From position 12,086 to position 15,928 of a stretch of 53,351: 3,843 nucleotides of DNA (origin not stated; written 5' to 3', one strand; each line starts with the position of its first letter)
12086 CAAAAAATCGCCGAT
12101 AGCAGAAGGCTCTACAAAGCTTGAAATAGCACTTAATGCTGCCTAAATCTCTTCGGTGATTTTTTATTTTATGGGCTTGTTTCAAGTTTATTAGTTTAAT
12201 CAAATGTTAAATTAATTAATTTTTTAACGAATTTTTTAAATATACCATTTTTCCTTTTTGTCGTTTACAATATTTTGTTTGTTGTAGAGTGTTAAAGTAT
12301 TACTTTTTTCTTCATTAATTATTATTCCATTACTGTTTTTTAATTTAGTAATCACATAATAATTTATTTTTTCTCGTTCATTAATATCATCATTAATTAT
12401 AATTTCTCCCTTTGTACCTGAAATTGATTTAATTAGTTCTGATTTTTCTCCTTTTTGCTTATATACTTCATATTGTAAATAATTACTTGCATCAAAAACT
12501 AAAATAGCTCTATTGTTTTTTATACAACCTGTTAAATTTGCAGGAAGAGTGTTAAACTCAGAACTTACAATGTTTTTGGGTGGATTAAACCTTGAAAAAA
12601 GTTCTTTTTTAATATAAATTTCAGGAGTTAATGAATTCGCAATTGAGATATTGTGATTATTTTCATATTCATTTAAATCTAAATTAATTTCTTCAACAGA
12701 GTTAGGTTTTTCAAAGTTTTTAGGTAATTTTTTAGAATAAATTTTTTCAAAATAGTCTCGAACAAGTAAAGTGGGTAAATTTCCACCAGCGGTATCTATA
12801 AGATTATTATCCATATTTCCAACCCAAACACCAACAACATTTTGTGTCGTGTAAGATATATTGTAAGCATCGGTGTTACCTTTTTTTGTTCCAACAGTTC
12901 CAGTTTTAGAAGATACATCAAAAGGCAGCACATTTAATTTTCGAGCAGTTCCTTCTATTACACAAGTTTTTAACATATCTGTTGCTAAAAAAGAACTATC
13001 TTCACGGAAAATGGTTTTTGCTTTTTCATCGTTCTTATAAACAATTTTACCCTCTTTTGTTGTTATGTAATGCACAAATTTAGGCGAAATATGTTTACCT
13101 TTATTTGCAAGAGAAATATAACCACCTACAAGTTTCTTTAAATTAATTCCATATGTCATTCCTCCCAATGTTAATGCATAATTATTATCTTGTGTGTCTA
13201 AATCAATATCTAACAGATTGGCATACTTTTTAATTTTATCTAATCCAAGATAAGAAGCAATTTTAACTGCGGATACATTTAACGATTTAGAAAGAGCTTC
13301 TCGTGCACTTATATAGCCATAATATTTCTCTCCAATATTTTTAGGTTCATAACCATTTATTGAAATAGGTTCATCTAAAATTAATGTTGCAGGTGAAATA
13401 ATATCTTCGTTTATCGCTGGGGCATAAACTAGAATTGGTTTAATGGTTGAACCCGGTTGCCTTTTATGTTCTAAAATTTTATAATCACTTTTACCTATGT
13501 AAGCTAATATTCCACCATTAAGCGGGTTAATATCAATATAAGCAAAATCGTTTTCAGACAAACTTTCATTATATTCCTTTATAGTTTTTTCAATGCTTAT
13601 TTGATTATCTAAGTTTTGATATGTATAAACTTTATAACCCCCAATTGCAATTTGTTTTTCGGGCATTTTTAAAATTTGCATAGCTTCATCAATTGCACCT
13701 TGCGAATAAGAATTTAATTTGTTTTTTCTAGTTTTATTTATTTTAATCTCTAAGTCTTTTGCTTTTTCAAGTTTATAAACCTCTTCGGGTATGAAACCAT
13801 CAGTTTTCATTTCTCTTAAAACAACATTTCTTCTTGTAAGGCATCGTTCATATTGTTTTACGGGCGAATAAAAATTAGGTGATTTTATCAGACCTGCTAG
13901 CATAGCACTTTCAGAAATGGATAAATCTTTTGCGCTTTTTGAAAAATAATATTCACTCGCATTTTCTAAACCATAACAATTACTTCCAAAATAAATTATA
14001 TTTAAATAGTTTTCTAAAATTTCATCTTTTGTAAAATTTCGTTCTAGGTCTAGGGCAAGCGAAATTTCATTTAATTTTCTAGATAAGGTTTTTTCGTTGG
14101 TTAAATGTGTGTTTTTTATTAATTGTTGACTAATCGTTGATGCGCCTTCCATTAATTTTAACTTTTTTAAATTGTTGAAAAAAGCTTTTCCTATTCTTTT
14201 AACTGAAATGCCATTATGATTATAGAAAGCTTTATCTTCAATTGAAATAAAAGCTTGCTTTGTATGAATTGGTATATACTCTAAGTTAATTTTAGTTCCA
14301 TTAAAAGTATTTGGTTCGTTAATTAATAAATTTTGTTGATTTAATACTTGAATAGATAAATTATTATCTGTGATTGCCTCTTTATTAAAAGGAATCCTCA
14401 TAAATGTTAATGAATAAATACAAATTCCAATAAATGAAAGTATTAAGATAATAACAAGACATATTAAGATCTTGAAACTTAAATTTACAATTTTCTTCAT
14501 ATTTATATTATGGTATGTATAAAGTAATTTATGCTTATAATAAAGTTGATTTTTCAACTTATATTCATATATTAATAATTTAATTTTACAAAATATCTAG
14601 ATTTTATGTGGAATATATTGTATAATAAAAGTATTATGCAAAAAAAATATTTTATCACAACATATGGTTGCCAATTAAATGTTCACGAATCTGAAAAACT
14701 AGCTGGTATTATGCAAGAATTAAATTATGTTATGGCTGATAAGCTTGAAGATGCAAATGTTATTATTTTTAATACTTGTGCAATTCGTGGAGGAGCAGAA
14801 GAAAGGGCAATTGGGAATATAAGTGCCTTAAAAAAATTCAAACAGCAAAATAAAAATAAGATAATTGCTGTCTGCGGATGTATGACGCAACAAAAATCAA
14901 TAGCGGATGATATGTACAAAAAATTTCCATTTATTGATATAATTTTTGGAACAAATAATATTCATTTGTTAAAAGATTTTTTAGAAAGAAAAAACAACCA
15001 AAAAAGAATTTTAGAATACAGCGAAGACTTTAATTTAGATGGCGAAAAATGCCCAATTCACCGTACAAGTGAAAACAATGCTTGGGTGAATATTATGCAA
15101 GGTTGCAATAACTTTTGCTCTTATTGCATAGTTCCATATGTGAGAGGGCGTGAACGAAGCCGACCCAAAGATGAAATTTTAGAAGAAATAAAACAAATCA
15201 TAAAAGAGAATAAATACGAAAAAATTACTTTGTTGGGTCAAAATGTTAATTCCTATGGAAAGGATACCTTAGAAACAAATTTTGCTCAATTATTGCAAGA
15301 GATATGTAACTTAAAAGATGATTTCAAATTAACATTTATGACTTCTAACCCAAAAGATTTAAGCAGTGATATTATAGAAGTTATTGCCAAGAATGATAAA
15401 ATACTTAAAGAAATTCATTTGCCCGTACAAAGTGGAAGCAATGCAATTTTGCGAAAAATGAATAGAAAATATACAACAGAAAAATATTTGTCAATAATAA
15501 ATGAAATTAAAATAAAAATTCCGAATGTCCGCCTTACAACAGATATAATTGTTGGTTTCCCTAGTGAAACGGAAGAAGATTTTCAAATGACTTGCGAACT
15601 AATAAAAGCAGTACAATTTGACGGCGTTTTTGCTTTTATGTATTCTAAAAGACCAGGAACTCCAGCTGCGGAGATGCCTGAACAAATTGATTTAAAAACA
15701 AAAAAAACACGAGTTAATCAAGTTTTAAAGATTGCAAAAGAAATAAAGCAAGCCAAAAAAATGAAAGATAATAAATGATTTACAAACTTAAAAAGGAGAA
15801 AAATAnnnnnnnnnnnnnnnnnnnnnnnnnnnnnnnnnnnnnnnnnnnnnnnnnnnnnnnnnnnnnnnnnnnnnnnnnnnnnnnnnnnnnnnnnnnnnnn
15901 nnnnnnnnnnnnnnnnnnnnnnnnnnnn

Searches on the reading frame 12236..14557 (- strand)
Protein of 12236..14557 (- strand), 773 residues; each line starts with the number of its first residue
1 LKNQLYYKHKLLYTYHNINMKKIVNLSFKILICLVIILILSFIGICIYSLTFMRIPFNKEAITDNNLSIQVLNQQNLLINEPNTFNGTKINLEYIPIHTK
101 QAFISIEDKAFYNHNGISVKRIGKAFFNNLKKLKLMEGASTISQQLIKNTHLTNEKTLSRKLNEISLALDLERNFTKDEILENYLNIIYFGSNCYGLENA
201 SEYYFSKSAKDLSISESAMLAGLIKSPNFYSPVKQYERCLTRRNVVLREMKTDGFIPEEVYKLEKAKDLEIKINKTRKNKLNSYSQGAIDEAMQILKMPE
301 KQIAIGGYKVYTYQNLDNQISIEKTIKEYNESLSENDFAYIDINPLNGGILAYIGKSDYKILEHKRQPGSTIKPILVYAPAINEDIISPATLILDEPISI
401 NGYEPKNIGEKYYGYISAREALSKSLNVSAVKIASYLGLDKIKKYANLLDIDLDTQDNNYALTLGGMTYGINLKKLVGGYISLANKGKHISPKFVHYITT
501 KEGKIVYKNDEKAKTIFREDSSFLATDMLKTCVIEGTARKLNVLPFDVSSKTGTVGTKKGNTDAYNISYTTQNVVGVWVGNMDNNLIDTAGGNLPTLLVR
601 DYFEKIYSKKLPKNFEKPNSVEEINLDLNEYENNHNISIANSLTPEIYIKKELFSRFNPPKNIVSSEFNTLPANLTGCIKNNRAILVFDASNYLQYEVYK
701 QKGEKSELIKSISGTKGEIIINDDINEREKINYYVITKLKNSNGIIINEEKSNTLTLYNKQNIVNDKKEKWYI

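Call 85: search_protein_families(library=pfam, proteins=[window:12236-14557:-], max_evalue=0.00001)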
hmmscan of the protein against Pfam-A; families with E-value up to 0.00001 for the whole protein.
window:12236-14557:- (773 aa): 2 families
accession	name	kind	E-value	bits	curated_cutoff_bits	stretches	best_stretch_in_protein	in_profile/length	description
PF00912.28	Transgly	-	5.7e-62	208.7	27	1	84-251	11-178/178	Transglycosylase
PF00905.27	Transpeptidase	-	5.8e-25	88.6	22.1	1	343-585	6-281/299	Penicillin binding protein transpeptidase domain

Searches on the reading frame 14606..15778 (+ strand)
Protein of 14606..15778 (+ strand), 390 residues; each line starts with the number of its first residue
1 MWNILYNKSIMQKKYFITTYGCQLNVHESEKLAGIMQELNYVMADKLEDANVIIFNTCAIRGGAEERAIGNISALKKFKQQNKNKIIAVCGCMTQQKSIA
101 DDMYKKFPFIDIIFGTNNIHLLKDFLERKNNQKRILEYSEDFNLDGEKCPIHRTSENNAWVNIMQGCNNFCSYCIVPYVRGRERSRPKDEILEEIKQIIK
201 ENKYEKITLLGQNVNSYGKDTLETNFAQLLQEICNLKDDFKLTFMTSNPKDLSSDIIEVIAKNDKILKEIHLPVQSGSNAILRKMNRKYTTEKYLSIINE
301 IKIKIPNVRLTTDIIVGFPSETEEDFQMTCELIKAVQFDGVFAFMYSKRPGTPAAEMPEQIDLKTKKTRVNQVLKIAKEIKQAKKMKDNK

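Call 85: search_protein_families(library=pfam, proteins=[window:14606-15778:+], max_evalue=0.00001)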
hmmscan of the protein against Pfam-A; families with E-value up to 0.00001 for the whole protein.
window:14606-15778:+ (390 aa): 2 families
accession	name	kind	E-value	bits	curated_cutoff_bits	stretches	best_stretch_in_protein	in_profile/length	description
PF04055.27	Radical_SAM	-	3.5e-30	105.8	29.5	1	161-333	1-166/166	Radical SAM superfamily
PF00919.26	UPF0004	-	5.1e-26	91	27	1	14-115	1-98/98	Uncharacterized protein family UPF0004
